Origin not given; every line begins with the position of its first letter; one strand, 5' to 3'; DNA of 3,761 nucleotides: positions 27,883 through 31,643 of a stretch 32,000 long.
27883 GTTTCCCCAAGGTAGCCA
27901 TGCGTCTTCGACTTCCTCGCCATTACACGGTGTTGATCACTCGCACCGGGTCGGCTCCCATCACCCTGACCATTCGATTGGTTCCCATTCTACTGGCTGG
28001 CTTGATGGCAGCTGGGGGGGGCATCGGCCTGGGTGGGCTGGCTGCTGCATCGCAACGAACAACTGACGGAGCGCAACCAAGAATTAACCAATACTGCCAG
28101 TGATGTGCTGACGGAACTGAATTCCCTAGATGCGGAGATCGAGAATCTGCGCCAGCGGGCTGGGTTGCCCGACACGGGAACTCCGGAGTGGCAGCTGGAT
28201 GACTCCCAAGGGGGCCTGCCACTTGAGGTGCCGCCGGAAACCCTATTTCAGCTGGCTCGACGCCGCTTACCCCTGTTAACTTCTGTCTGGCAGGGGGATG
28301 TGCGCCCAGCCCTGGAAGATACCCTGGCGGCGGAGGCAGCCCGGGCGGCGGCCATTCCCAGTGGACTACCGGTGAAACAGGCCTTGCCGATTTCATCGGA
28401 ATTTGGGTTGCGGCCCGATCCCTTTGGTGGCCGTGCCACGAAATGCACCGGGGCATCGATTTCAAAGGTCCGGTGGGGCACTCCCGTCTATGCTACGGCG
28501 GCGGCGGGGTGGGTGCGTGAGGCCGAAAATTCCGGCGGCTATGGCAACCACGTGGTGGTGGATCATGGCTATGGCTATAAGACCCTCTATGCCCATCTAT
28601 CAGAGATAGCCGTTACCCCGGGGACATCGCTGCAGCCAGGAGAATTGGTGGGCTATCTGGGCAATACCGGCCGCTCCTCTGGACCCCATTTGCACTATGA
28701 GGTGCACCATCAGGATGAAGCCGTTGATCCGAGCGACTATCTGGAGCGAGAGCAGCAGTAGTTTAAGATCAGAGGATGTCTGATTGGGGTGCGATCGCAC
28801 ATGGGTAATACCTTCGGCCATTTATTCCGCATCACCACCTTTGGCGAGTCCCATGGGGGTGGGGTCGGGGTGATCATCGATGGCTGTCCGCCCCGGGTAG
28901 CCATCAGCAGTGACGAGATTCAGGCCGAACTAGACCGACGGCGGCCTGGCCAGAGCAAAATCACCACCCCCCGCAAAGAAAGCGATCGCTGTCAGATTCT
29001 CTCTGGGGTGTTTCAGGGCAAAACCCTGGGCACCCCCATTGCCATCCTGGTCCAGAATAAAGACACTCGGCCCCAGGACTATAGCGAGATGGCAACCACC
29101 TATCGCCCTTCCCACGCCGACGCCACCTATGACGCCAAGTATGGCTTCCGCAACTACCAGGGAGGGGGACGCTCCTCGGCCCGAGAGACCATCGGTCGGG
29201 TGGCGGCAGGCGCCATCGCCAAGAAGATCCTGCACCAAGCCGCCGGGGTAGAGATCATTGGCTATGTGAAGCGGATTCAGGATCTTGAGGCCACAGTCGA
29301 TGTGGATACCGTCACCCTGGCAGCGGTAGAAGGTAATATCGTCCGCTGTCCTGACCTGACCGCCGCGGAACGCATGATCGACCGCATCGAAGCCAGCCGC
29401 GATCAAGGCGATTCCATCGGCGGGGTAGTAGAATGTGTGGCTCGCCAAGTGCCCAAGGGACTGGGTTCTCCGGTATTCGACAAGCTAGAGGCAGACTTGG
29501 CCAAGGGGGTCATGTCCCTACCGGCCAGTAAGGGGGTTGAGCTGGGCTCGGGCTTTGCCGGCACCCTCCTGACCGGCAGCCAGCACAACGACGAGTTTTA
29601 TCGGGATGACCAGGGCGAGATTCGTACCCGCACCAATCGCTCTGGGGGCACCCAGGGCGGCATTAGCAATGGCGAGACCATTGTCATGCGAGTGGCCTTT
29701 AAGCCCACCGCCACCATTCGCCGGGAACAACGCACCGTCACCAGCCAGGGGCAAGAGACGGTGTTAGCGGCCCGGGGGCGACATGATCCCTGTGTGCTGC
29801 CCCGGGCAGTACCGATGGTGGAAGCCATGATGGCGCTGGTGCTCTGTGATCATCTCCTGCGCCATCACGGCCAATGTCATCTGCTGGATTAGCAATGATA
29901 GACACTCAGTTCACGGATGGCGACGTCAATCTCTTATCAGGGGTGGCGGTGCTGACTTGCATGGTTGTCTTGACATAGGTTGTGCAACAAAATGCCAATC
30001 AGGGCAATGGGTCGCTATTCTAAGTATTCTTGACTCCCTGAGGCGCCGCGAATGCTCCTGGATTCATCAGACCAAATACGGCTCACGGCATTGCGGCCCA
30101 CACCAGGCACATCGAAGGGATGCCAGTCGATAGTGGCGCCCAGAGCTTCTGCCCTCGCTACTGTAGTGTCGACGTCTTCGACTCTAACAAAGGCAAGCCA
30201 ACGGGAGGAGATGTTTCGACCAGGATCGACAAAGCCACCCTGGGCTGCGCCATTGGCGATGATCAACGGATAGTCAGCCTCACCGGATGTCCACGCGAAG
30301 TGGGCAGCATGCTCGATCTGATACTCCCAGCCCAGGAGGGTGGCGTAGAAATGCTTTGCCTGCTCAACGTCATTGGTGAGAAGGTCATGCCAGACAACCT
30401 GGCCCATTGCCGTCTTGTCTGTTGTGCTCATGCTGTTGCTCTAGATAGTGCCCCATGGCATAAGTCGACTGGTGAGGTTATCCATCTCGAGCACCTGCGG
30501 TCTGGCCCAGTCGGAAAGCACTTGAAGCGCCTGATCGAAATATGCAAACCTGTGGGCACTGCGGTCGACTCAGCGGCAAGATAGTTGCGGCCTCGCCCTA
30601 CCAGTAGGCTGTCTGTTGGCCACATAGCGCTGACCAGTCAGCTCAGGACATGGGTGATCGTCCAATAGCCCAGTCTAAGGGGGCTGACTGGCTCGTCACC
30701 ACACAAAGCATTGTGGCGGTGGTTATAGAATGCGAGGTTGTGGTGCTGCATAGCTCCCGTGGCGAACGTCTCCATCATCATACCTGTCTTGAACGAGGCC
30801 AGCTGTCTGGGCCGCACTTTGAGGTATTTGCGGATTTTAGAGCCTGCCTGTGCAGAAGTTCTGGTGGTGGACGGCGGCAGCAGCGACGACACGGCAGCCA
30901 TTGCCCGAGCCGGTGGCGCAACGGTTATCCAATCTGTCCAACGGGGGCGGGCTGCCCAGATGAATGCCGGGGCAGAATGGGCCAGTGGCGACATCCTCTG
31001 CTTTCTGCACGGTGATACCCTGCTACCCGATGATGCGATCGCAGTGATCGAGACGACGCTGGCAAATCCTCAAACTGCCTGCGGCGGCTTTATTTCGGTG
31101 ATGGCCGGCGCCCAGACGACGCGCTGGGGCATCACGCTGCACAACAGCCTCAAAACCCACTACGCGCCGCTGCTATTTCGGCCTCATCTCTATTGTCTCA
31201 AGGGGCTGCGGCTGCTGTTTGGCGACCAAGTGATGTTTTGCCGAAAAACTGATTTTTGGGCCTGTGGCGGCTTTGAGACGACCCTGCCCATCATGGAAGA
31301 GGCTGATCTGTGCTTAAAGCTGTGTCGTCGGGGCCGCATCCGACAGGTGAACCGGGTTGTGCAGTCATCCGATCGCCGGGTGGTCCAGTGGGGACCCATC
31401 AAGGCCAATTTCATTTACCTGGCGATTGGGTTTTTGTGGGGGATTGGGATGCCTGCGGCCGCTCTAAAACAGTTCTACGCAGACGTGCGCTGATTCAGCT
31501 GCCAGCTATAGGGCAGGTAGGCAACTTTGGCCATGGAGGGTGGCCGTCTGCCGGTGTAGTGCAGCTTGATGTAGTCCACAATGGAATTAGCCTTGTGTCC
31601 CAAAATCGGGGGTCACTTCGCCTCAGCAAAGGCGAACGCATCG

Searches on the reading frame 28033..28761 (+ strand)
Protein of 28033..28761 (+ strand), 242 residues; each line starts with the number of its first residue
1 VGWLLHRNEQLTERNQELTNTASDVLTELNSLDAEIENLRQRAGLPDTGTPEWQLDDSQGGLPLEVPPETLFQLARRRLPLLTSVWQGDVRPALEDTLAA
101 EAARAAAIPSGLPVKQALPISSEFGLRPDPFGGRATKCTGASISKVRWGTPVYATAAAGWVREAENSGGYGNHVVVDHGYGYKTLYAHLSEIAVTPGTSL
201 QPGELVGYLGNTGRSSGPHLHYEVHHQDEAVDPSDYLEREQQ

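Call 65: search_protein_families(library=pfam, proteins=[window:28033-28761:+], max_evalue=0.001)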
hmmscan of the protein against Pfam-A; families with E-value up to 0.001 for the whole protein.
window:28033-28761:+ (242 aa): 1 family
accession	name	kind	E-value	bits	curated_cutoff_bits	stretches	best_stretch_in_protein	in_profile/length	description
PF01551.29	Peptidase_M23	-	1.5e-28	99.3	28.7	1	146-233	10-96/96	Peptidase family M23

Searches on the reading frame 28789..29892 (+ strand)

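Call 65: search_protein_families(library=pfam, proteins=[window:28789-29892:+], max_evalue=0.001)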
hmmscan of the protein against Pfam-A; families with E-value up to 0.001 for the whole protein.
window:28789-29892:+ (367 aa): 1 family
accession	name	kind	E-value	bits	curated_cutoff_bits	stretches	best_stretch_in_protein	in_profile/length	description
PF01264.26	Chorismate_synt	-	7.9e-141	468.9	27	1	13-357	1-327/327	Chorismate synthase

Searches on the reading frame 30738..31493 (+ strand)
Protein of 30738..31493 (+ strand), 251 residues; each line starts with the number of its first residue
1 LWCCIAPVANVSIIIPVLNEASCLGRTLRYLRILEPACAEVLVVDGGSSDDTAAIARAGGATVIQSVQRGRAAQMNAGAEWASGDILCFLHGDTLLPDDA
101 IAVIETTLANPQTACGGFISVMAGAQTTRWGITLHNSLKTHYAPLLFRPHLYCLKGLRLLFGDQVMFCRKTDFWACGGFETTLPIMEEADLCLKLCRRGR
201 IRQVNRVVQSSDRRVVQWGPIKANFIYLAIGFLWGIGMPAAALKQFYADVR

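Call 65: search_protein_families(library=pfam, proteins=[window:30738-31493:+], max_evalue=0.001)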
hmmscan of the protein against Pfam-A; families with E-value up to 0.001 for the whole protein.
window:30738-31493:+ (251 aa): 3 families
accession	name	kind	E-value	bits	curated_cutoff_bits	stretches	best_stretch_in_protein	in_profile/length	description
PF00535.33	Glycos_transf_2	-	1.5e-19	71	23.3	1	12-140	1-132/168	Glycosyl transferase family 2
PF13641.12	Glyco_tranf_2_3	-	1.4e-07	32.2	27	1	10-147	2-149/230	Glycosyltransferase like family 2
PF10111.15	Glyco_tranf_2_2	-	2.2e-05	24.5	27.3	1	13-104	2-102/276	Glycosyltransferase like family 2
